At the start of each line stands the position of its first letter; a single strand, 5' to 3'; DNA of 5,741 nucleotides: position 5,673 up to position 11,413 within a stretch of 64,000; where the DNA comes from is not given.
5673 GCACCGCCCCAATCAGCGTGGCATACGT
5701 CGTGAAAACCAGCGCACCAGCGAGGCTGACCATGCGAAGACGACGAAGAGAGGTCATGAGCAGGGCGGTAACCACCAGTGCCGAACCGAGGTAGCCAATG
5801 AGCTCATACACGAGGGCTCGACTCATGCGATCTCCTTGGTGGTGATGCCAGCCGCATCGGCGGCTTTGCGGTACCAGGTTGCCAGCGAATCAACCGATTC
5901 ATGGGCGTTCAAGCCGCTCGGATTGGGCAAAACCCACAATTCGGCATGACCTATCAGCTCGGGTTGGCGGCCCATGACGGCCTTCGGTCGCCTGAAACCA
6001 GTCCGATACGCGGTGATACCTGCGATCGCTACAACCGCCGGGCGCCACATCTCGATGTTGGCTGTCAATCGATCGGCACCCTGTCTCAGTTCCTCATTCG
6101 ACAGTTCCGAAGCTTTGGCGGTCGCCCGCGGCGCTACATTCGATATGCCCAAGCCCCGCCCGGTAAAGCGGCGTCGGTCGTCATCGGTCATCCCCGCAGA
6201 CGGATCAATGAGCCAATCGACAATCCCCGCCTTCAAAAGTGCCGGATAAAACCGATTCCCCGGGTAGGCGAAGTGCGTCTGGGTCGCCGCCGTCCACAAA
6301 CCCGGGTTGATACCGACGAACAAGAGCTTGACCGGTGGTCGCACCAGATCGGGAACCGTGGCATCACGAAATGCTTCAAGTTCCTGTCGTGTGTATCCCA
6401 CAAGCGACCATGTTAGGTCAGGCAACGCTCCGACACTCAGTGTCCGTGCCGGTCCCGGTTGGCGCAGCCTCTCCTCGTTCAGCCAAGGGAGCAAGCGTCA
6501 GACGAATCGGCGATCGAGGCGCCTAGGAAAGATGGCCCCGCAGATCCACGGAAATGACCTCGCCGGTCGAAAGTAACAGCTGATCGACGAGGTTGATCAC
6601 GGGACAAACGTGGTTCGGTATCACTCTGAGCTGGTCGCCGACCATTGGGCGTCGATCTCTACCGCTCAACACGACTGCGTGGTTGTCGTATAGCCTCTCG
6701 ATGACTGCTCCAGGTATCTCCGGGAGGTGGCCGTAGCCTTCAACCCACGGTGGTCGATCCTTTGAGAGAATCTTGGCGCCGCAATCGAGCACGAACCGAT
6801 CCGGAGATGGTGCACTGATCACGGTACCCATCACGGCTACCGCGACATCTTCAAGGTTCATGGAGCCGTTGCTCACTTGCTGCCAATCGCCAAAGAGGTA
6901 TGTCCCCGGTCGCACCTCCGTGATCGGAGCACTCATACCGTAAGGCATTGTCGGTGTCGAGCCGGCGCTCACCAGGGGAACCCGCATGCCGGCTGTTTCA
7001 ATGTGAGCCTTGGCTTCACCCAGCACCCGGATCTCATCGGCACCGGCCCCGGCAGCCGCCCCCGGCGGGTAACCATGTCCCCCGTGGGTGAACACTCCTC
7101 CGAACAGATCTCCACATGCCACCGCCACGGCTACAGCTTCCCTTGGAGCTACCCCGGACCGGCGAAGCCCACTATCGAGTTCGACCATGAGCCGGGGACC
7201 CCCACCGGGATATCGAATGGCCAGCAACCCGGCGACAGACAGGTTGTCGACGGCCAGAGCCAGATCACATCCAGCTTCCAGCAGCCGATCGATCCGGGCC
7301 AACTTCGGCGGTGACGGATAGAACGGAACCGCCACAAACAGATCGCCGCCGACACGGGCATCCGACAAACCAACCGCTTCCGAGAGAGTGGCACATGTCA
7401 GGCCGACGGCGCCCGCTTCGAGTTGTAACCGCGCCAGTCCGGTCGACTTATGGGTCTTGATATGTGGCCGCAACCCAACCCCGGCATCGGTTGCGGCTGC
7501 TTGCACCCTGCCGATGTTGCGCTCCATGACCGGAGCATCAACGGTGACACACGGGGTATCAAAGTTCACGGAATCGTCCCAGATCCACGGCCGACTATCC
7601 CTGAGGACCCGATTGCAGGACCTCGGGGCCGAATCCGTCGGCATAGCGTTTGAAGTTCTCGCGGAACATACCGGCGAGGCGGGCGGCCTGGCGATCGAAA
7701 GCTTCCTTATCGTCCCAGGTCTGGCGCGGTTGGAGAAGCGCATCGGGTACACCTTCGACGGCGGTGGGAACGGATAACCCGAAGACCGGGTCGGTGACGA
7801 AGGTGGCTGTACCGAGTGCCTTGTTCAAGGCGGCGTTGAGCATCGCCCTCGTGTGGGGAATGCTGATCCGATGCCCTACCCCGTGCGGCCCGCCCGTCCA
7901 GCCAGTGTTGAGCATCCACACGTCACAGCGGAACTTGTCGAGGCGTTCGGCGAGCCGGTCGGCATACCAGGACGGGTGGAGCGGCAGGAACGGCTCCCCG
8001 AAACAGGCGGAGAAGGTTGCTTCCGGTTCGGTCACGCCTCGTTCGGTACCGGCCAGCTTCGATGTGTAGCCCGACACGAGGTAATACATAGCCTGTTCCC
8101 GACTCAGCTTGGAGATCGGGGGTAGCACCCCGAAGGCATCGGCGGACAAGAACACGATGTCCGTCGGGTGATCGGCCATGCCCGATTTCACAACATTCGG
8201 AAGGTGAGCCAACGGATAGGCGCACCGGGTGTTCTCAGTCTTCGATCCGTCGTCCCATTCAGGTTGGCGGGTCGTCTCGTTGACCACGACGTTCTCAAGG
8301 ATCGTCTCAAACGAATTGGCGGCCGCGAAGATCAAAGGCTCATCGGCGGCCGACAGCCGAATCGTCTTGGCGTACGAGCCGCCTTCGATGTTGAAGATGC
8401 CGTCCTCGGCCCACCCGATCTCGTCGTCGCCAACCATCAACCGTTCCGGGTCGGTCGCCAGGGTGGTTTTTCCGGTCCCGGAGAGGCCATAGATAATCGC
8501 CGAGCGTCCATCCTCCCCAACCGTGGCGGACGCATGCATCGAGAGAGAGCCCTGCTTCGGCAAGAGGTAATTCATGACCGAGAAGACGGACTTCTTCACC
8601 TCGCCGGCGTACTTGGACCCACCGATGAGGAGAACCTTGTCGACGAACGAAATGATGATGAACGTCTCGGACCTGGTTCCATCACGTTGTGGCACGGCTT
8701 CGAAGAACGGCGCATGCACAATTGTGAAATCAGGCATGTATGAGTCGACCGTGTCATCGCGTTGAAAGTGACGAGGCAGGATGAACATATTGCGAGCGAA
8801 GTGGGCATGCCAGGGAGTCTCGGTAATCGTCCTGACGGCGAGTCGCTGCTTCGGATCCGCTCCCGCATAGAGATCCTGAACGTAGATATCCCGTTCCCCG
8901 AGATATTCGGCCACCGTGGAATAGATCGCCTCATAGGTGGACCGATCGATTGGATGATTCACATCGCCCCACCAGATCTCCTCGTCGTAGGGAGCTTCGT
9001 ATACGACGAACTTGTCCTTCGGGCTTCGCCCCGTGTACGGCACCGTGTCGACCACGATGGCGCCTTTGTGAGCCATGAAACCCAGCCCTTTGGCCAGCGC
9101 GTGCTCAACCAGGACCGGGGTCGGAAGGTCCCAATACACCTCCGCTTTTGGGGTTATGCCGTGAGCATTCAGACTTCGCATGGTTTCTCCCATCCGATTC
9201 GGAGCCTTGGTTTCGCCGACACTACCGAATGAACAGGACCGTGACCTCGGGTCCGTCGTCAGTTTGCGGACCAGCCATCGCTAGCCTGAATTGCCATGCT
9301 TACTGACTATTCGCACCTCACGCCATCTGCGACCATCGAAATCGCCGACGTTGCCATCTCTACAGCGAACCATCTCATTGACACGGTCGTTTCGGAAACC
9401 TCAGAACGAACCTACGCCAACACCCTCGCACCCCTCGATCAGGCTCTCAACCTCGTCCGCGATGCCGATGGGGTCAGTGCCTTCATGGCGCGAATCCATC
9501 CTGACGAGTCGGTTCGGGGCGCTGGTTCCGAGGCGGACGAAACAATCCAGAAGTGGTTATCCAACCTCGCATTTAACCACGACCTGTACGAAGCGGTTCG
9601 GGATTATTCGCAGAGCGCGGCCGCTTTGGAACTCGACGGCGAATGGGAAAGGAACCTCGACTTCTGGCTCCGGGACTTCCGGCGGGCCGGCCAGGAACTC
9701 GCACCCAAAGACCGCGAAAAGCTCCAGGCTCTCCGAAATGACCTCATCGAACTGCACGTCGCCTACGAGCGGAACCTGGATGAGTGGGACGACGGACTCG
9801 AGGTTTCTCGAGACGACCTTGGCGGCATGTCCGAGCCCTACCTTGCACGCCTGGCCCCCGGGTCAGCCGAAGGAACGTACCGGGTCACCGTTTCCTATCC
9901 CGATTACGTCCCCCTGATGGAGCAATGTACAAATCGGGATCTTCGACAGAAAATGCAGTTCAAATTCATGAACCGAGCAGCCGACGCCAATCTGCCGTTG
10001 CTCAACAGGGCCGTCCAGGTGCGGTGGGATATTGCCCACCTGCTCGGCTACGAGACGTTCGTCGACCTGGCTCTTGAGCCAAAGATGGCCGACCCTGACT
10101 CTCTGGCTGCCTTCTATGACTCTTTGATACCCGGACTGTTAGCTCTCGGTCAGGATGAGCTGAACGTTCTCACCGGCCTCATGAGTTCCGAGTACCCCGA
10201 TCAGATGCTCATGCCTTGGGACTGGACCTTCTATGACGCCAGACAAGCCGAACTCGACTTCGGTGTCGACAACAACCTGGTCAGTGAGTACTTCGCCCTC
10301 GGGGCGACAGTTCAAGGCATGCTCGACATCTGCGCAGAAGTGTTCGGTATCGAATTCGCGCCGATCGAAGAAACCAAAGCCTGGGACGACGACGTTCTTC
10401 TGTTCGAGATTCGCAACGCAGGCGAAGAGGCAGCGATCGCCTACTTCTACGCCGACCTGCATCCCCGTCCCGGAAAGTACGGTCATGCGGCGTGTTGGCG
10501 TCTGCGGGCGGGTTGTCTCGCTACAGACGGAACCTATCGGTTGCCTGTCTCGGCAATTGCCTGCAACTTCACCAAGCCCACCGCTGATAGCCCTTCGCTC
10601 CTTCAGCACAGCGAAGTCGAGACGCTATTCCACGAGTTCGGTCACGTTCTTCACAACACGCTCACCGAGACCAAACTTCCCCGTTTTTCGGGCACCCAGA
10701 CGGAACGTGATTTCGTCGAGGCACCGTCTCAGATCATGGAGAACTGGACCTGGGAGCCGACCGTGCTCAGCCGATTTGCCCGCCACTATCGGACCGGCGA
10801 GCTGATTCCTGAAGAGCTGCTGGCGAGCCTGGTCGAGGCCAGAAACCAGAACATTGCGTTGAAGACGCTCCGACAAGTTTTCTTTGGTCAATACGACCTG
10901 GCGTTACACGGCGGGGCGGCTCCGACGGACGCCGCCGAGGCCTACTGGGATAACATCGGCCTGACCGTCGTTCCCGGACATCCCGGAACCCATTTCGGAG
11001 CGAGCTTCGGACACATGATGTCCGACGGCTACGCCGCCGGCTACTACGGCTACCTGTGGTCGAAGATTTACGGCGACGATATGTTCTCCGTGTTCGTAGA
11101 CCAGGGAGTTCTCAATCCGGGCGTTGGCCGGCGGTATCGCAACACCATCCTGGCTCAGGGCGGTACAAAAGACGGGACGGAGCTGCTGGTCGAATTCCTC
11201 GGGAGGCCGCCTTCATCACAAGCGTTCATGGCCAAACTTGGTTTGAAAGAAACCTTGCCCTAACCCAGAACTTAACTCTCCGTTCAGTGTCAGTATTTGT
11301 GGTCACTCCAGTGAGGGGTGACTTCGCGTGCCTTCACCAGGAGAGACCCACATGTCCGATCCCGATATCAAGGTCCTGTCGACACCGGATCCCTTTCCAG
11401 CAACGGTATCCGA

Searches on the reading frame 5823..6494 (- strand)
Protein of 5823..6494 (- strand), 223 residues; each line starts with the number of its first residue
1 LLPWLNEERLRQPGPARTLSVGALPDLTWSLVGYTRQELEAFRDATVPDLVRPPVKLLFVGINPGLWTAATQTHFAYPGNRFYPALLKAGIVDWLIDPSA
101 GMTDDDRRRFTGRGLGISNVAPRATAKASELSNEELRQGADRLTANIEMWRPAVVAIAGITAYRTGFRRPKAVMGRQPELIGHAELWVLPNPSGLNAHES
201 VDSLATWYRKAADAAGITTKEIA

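Call 59: search_protein_families(library=pfam, proteins=[window:5823-6494:-], max_evalue=0.00001)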
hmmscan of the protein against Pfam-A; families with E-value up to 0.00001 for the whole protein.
window:5823-6494:- (223 aa): 1 family
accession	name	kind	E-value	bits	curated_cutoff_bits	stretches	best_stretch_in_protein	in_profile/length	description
PF03167.25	UDG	-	9.5e-18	65.1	24.3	1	49-201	2-127/141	Uracil DNA glycosylase superfamily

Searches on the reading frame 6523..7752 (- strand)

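Call 59: search_protein_families(library=pfam, proteins=[window:6523-7752:-], max_evalue=0.00001)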
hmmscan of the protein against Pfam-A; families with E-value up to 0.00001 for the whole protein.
window:6523-7752:- (409 aa): 2 families
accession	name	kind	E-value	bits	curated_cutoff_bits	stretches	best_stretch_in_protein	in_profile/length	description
PF01168.26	Ala_racemase_N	-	2e-20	73.9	24.1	1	73-289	3-218/220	Alanine racemase, N-terminal domain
PF14031.13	D-ser_dehydrat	-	7.8e-18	65.3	22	1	304-393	1-95/97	Putative serine dehydratase domain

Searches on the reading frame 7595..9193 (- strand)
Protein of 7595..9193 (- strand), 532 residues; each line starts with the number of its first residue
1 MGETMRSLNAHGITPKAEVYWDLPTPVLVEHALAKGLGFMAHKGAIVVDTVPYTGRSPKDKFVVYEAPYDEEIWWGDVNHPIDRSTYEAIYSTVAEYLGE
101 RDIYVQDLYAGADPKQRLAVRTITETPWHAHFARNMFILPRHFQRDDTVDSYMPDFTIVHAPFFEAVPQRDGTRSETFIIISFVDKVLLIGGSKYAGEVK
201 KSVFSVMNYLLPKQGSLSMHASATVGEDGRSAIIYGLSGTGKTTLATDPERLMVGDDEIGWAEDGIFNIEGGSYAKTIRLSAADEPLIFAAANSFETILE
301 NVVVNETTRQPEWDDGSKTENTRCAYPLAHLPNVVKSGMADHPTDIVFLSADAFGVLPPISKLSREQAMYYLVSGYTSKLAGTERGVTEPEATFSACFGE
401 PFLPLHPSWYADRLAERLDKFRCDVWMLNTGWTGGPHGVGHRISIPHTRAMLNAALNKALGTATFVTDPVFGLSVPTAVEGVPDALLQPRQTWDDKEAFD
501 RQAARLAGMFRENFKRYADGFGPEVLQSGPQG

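Call 29: search_protein_families(library=pfam, proteins=[window:7595-9193:-], max_evalue=0.00001)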
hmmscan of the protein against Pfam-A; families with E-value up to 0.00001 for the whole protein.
window:7595-9193:- (532 aa): 1 family
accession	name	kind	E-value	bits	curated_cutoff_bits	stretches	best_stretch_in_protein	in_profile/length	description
PF01293.25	PEPCK_ATP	-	1.9e-201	670.2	26.5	1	18-484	2-464/465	Phosphoenolpyruvate carboxykinase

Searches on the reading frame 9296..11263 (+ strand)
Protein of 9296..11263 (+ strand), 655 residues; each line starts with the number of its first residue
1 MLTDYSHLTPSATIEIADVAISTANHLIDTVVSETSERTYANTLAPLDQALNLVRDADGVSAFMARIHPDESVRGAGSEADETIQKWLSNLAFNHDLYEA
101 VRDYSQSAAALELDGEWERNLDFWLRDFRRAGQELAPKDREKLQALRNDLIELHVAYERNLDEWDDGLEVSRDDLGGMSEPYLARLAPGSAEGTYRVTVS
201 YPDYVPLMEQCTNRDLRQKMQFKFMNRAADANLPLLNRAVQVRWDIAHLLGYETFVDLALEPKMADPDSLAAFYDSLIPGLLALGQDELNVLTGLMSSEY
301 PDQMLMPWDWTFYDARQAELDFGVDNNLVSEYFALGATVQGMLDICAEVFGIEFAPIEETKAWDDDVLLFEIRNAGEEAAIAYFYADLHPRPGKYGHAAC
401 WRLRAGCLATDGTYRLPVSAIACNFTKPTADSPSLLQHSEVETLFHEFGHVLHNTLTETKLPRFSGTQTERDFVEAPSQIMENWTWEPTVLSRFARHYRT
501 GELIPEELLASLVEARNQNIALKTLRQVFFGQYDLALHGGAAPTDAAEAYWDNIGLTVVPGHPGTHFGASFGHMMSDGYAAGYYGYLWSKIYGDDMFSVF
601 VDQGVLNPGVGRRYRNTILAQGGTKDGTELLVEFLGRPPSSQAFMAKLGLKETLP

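Call 29: search_protein_families(library=pfam, proteins=[window:9296-11263:+], max_evalue=0.00001)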
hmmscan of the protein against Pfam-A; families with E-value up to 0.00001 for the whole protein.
window:9296-11263:+ (655 aa): 1 family
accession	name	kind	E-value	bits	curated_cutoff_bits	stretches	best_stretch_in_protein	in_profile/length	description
PF01432.26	Peptidase_M3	-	5.7e-125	418.7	27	1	207-649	1-456/457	Peptidase family M3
